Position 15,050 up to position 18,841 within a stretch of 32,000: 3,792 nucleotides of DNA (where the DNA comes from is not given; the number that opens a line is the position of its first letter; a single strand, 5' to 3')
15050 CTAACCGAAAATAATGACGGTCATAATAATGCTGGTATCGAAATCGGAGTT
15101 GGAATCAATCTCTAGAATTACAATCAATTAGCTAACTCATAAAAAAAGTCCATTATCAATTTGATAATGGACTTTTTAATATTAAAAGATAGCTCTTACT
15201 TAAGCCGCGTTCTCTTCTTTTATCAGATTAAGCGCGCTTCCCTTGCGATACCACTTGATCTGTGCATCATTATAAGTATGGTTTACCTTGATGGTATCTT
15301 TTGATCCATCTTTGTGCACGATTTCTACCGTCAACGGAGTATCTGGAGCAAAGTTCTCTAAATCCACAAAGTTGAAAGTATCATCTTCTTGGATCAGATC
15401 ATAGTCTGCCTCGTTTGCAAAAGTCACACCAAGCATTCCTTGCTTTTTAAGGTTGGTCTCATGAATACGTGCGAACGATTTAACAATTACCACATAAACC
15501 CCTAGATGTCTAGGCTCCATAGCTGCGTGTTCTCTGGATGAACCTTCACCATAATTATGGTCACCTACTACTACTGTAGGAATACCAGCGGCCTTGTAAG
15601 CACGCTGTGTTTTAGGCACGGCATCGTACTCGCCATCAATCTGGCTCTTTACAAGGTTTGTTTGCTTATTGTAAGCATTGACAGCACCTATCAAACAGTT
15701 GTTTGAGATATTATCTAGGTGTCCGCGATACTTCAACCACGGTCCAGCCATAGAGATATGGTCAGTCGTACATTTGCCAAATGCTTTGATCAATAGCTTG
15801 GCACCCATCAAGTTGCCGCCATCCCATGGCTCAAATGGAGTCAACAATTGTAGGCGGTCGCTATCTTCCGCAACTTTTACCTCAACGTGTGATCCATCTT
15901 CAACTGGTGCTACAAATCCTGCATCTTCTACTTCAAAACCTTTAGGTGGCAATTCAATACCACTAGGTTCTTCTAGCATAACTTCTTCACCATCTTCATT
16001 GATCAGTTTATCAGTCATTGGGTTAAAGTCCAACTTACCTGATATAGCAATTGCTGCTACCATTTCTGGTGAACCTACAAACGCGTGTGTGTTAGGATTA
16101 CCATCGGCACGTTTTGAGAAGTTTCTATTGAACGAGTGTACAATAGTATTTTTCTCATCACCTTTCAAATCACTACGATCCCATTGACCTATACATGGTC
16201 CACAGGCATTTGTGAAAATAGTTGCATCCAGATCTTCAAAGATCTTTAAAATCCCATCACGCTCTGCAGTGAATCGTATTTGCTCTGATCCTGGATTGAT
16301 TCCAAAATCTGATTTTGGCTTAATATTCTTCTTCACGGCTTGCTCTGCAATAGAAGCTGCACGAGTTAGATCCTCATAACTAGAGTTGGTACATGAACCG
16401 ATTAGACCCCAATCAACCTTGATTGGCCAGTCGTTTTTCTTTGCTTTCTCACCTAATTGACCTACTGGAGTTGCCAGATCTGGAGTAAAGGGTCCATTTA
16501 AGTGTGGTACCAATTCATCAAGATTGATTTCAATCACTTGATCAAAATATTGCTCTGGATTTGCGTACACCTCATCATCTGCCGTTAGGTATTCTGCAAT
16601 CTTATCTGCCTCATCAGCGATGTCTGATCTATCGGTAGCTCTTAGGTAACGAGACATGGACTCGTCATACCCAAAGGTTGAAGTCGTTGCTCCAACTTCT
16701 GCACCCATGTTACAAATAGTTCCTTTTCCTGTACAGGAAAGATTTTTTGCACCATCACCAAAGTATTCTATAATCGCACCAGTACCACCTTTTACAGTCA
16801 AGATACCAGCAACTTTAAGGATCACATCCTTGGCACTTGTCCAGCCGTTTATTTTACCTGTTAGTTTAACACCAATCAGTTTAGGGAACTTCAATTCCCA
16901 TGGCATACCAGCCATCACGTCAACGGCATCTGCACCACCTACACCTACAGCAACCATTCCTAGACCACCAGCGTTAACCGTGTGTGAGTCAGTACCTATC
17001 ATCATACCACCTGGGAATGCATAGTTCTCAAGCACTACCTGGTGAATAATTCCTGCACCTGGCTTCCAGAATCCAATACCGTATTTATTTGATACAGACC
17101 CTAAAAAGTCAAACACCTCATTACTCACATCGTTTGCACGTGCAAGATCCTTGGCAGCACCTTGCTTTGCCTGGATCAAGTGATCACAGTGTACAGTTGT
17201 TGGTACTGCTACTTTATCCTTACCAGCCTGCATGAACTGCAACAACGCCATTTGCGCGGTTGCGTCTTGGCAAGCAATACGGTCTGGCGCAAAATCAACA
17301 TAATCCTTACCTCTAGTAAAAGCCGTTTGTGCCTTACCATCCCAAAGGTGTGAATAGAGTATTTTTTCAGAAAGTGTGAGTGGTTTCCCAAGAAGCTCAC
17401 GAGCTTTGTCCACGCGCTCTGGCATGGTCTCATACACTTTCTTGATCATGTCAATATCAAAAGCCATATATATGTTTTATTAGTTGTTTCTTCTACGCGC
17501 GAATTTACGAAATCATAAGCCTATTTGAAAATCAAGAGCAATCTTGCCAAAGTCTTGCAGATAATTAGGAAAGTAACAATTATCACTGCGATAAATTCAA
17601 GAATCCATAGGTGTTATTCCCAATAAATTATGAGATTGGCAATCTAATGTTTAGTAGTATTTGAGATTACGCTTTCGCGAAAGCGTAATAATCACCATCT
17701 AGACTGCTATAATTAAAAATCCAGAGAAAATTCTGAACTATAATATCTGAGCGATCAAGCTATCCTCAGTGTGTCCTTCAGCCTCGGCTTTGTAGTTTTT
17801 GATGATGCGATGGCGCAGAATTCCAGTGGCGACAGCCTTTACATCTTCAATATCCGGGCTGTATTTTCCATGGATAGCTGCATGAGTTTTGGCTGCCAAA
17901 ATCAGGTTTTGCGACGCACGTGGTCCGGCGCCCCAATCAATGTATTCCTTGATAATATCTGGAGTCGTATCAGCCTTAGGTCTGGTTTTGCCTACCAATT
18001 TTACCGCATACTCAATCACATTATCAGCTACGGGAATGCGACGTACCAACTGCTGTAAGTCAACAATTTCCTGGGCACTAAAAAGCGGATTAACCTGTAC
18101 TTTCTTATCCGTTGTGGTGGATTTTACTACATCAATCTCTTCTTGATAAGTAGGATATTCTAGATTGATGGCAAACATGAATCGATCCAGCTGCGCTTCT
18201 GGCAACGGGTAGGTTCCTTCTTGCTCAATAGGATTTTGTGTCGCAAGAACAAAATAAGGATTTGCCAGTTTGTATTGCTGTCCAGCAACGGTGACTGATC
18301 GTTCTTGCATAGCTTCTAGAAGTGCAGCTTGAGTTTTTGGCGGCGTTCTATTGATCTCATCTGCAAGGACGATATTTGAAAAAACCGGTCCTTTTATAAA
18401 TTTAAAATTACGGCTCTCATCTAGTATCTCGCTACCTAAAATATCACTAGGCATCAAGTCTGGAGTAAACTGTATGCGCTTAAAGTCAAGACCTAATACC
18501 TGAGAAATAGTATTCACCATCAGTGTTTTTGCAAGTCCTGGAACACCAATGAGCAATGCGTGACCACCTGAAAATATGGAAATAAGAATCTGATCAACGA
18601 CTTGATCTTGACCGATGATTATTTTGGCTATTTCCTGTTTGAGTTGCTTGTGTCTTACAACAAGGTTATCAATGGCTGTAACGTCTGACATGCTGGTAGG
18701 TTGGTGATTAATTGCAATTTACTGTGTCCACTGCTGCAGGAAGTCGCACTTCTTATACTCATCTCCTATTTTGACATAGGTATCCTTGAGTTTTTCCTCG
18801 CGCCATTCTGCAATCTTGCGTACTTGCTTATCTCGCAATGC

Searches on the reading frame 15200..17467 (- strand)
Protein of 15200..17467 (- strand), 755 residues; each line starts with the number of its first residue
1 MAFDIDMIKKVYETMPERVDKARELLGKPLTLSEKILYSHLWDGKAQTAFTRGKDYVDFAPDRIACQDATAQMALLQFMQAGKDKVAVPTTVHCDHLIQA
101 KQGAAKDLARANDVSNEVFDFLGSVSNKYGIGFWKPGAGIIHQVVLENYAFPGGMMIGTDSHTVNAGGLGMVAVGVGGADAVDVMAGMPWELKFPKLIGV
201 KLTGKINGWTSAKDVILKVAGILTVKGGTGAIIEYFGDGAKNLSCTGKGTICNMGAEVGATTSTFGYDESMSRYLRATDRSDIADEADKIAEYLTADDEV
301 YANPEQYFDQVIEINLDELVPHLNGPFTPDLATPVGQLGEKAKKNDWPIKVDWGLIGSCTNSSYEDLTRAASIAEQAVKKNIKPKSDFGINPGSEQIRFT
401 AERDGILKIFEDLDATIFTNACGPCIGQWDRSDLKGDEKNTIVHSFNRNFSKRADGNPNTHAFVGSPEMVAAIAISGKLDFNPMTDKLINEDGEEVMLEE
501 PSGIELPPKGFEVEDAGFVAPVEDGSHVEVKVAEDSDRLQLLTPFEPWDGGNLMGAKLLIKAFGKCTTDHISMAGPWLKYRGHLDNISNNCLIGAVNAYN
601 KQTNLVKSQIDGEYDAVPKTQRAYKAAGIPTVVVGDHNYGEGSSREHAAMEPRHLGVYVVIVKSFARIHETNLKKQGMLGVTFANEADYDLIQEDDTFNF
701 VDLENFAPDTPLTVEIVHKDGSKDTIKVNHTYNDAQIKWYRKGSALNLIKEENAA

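Call 7: search_protein_families(library=pfam, proteins=[window:15200-17467:-])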
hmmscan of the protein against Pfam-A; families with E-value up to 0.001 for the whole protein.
window:15200-17467:- (755 aa): 2 families
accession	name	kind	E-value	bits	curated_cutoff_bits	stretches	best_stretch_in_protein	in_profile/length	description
PF00330.25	Aconitase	-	7e-146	487.3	28.7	1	35-477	2-463/463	Aconitase family (aconitate hydratase)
PF00694.25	Aconitase_C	-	2.4e-42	144.8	22.8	1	558-685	3-130/131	Aconitase C-terminal domain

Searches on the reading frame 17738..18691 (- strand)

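Call 7: search_protein_families(library=pfam, proteins=[window:17738-18691:-])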
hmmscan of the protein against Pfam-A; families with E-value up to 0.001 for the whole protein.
window:17738-18691:- (317 aa): 8 families
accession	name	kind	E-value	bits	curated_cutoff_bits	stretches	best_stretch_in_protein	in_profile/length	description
PF07726.17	AAA_3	-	4.9e-63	211.3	27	1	44-173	1-131/131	ATPase family associated with various cellular activities (AAA)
PF17863.7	AAA_lid_2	-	1.8e-14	53.7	22.7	1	246-316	4-74/74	AAA lid domain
PF07728.20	AAA_5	-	2.2e-12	47.6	22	1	45-171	2-139/139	AAA domain (dynein-related subfamily)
PF20030.5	bpMoxR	-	3.6e-10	39.7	27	1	15-192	4-181/205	MoxR domain in the MoxR-vWA-beta-propeller ternary systems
PF00493.29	MCM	-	7.1e-06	25.7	23.3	0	107-156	124-175/224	MCM P-loop domain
PF00004.35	AAA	-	5e-05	24.2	21.2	1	46-154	2-111/131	ATPase family associated with various cellular activities (AAA)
PF05496.18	RuvB_N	-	0.00047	20.4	27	0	26-135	10-115/159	Holliday junction DNA helicase RuvB P-loop domain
PF00158.32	Sigma54_activat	-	0.00069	19.8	20.2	0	108-157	97-147/168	Sigma-54 interaction domain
